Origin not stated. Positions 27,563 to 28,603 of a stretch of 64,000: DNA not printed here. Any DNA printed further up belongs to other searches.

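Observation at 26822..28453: PD-(D/E)xK-like N-domain fused to a TPR array, with one in-frame degenerate TPR unit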

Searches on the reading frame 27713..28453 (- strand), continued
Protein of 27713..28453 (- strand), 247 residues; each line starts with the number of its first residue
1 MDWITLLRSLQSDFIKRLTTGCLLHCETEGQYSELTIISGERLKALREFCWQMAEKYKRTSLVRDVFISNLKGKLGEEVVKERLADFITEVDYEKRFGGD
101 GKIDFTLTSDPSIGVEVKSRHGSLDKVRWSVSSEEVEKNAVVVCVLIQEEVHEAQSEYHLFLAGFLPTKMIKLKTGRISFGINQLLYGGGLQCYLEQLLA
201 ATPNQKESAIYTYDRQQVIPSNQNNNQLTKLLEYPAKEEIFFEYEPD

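Call 73: find_encoding_contigs(protein=P0121, flank=7000, max_places=2)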
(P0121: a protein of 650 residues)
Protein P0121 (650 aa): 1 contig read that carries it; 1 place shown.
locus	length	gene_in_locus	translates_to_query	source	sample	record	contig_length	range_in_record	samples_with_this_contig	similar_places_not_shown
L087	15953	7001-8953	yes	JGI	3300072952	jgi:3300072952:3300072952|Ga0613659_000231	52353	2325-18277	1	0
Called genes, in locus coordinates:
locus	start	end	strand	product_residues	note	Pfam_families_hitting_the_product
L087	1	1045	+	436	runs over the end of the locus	PF01523:PmbA_TldD_1st, PF19289:PmbA_TldD_3rd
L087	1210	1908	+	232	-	PF00702:Hydrolase, PF13419:HAD_2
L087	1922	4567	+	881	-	PF00654:Voltage_CLC, PF00571:CBS, PF00582:Usp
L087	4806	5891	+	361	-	-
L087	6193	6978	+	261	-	PF13267:DUF4058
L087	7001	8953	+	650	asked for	PF01368:DHH, PF02272:DHHA1 (weak)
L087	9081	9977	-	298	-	PF00069:Pkinase, PF01636:APH (faint), PF07714:PK_Tyr_Ser-Thr, PF03109:ABC1 (faint)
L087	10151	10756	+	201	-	PF05685:Uma2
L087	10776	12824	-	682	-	PF00158:Sigma54_activat (faint), PF07728:AAA_5 (faint), PF01078:Mg_chelatase (weak), PF17863:AAA_lid_2, PF26791:AAPxQ, PF00092:VWA (weak), PF13519:VWA_2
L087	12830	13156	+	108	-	-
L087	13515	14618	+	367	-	PF03631:Virul_fac_BrkB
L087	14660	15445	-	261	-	PF13911:AhpC-TSA_2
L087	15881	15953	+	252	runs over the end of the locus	-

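Call 75: fold_search(model_id=the predicted structure, library=viral)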
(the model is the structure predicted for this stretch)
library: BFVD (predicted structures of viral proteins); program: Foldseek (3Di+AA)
matches with E <= 10: 277; with E <= 0.001: 28
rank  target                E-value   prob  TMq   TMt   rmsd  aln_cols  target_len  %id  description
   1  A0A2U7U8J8            2.5e-07  1.00  0.57  0.39   8.1       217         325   14  Uncharacterized protein [Pandoravirus quercus]
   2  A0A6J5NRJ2            1.1e-06  1.00  0.48  0.55   6.4       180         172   14  Restriction endonuclease [uncultured Caudovirales phage]
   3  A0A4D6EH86            1.9e-06  1.00  0.55  0.47   4.9       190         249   16  Uncharacterized protein [Pandoravirus celtis]
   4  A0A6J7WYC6            3.0e-06  1.00  0.55  0.64   5.2       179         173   18  Uncharacterized protein [uncultured Caudovirales phage]
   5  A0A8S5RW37            3.5e-06  1.00  0.54  0.35   5.3       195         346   14  Uncharacterized protein [Siphoviridae sp. ctHip2]
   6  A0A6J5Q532            6.3e-06  1.00  0.56  0.61   5.8       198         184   17  Uncharacterized protein [uncultured Caudovirales phage]
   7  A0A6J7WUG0            7.6e-06  1.00  0.55  0.63   4.9       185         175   17  Uncharacterized protein [uncultured Caudovirales phage]
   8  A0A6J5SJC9            7.6e-06  1.00  0.49  0.60   5.7       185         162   16  Uncharacterized protein [uncultured Caudovirales phage]
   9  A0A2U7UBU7            7.6e-06  1.00  0.53  0.32   6.6       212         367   11  Uncharacterized protein [Pandoravirus neocaledonia]
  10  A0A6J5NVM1            1.1e-05  1.00  0.49  0.55   7.4       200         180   12  Uncharacterized protein [uncultured Caudovirales phage]
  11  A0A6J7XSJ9            1.2e-05  1.00  0.47  0.58   5.7       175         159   15  Restriction endonuclease [uncultured Caudovirales phage]
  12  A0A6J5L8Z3            1.2e-05  1.00  0.51  0.52   6.5       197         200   11  Uncharacterized protein [uncultured Caudovirales phage]
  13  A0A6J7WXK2            1.3e-05  1.00  0.45  0.47   6.6       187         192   11  Uncharacterized protein [uncultured Caudovirales phage]
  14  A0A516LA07            2.7e-05  1.00  0.44  0.53   5.4       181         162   15  (no name in the UniProt tables at hand)
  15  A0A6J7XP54            2.9e-05  1.00  0.54  0.61   5.0       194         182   11  Uncharacterized protein [uncultured Caudovirales phage]
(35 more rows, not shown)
